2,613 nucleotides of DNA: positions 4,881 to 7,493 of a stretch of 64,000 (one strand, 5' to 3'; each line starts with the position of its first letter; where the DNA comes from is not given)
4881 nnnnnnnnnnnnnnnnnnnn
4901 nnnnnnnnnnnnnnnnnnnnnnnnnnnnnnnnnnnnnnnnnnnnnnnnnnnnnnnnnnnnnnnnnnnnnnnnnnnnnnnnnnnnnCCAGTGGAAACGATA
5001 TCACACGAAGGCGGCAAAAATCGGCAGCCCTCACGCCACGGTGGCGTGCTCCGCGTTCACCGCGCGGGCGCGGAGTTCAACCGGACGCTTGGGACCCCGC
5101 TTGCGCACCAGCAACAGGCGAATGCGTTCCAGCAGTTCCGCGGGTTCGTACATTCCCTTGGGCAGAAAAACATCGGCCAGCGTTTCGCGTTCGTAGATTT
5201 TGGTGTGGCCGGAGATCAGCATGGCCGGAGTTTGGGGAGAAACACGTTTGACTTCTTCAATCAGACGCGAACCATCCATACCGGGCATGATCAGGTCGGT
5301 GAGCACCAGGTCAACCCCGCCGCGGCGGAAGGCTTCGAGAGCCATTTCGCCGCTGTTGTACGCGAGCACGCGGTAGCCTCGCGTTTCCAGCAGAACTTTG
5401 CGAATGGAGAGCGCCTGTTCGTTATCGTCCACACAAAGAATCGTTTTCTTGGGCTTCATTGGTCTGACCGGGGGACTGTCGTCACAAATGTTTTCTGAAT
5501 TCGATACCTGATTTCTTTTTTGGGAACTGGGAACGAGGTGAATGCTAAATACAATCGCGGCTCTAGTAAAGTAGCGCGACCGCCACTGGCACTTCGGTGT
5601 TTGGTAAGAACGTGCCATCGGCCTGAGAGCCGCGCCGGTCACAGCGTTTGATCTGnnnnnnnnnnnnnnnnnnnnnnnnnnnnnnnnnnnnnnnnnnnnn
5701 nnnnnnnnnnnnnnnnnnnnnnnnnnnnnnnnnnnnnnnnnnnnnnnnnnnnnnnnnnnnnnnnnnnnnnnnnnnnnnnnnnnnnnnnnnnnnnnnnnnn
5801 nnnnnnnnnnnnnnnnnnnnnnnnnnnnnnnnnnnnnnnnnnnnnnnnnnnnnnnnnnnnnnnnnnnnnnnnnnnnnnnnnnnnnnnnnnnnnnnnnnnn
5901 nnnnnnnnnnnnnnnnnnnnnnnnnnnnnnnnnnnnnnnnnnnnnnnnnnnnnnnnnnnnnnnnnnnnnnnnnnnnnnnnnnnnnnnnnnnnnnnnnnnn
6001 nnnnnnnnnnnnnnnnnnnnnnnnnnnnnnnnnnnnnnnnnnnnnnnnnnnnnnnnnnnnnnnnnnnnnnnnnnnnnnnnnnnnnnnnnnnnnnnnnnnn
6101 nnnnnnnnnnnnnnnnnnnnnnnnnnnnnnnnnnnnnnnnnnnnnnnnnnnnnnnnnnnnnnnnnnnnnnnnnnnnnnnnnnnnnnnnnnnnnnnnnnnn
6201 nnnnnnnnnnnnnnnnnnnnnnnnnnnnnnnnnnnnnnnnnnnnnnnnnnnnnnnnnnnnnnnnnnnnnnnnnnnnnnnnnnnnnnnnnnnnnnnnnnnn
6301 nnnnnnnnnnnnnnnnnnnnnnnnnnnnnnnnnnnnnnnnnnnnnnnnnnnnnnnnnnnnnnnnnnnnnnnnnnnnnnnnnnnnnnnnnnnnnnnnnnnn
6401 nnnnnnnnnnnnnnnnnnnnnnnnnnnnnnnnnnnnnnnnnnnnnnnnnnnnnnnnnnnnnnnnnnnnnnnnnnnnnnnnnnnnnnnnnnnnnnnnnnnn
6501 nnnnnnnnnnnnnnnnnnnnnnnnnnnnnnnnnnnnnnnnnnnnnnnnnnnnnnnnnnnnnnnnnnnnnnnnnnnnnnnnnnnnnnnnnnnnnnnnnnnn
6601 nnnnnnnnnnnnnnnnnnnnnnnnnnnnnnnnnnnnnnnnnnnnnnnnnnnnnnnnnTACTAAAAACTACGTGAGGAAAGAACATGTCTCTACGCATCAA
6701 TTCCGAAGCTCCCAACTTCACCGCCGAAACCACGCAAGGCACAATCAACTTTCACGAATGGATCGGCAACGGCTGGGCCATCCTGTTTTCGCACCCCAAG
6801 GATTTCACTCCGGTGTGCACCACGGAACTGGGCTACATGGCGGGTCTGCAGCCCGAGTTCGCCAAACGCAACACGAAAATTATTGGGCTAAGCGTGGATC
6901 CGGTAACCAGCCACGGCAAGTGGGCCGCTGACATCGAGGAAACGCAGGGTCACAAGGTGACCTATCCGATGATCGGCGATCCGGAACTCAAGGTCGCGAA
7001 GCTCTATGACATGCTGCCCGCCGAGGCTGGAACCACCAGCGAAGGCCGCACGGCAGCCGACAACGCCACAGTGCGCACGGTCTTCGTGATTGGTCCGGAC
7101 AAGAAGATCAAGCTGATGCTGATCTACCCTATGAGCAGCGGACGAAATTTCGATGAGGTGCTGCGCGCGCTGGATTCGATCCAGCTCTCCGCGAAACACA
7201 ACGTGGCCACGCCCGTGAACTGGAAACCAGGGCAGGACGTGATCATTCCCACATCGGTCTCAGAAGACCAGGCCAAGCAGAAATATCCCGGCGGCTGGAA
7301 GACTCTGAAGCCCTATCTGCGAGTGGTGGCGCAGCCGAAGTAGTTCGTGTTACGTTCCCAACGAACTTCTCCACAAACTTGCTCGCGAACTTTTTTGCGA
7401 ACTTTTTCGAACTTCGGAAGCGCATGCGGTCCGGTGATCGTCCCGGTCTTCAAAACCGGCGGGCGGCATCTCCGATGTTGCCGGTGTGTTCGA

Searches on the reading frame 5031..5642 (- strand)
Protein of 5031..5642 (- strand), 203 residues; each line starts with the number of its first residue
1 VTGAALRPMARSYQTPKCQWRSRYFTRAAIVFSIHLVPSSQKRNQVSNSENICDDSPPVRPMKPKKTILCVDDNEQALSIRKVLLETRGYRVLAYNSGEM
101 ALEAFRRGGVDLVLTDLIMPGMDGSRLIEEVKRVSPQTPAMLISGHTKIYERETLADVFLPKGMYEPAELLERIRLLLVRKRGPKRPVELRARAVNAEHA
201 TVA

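Call 13: search_protein_families(library=pfam, proteins=[window:5031-5642:-], max_evalue=0.01)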
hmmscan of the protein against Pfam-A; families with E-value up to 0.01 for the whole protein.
window:5031-5642:- (203 aa): 1 family
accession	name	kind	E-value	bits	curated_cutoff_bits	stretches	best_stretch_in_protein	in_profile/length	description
PF00072.30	Response_reg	-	3.1e-18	66.4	30.2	1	68-172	1-108/111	Response regulator receiver domain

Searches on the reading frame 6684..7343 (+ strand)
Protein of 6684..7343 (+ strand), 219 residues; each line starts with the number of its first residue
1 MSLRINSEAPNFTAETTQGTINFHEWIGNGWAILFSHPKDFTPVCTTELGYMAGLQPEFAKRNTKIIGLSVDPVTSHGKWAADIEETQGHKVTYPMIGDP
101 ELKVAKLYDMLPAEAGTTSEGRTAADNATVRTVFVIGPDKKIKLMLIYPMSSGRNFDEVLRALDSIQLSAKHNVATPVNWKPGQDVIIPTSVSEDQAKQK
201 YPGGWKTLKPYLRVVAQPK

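Call 13: search_protein_families(library=pfam, proteins=[window:6684-7343:+], max_evalue=0.01)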
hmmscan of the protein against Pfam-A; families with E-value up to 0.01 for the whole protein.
window:6684-7343:+ (219 aa): 3 families
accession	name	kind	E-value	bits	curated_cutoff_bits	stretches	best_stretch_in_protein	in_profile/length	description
PF00578.27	AhpC-TSA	-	2.5e-29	102.2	26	1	5-143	1-122/124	AhpC/TSA family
PF10417.14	1-cysPrx_C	-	2.2e-14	53.6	21.1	1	166-204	2-41/41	C-terminal domain of 1-Cys peroxiredoxin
PF08534.16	Redoxin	-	2.5e-10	40.8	26.6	1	6-146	3-132/148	Redoxin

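Call 15: find_encoding_contigs(protein=window:6684-7343:+, flank=10000, max_places=10)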
Protein window:6684-7343:+ (219 aa): 22 contigs read that carry it; 10 places shown.
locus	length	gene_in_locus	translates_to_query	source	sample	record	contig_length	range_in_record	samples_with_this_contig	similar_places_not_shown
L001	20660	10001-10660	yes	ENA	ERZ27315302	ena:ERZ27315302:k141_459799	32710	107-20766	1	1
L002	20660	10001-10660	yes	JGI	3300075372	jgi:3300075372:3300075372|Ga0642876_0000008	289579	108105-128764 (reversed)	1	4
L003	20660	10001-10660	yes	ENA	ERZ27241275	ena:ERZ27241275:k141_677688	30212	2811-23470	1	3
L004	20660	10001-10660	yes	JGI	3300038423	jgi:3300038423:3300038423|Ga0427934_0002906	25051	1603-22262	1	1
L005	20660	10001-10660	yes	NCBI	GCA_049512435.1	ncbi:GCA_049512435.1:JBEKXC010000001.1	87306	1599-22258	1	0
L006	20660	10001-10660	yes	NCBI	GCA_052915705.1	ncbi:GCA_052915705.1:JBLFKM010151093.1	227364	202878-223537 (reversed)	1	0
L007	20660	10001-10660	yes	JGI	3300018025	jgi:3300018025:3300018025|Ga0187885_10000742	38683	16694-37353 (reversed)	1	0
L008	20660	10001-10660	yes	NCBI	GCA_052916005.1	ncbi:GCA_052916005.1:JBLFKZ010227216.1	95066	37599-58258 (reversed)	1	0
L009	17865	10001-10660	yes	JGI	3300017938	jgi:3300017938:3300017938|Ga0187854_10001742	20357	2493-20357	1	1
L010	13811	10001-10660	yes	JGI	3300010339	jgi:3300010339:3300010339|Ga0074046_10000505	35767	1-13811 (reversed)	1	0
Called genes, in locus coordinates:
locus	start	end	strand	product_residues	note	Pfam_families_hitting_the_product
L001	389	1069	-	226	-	-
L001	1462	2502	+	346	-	-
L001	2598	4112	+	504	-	PF13424:TPR_12 (faint), PF13428:TPR_14 (faint), PF00515:TPR_1 (faint), PF07719:TPR_2 (faint), PF13432:TPR_16 (weak), PF14559:TPR_19, PF13414:TPR_11 (weak), PF13432:TPR_16 (weak), +2 more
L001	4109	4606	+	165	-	-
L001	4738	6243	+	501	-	PF00171:Aldedh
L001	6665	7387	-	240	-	PF03301:Trp_dioxygenase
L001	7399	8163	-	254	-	PF00005:ABC_tran, PF02463:SMC_N (faint)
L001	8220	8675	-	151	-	PF00072:Response_reg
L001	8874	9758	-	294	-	PF02567:PhzC-PhzF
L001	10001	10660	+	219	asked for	PF00578:AhpC-TSA, PF08534:Redoxin, PF10417:1-cysPrx_C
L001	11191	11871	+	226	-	-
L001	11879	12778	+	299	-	PF05990:DUF900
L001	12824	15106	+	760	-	PF00128:Alpha-amylase, PF21331:Isoamylase_C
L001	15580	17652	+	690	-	-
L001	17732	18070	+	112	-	PF07098:DUF1360 (faint)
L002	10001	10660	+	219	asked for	PF00578:AhpC-TSA, PF08534:Redoxin, PF10417:1-cysPrx_C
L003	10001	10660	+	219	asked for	PF00578:AhpC-TSA, PF08534:Redoxin, PF10417:1-cysPrx_C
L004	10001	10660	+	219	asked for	PF00578:AhpC-TSA, PF08534:Redoxin, PF10417:1-cysPrx_C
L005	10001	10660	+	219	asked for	PF00578:AhpC-TSA, PF08534:Redoxin, PF10417:1-cysPrx_C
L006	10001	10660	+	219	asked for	PF00578:AhpC-TSA, PF08534:Redoxin, PF10417:1-cysPrx_C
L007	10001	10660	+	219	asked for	PF00578:AhpC-TSA, PF08534:Redoxin, PF10417:1-cysPrx_C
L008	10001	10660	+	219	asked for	PF00578:AhpC-TSA, PF08534:Redoxin, PF10417:1-cysPrx_C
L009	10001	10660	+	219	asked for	PF00578:AhpC-TSA, PF08534:Redoxin, PF10417:1-cysPrx_C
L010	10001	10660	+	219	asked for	PF00578:AhpC-TSA, PF08534:Redoxin, PF10417:1-cysPrx_C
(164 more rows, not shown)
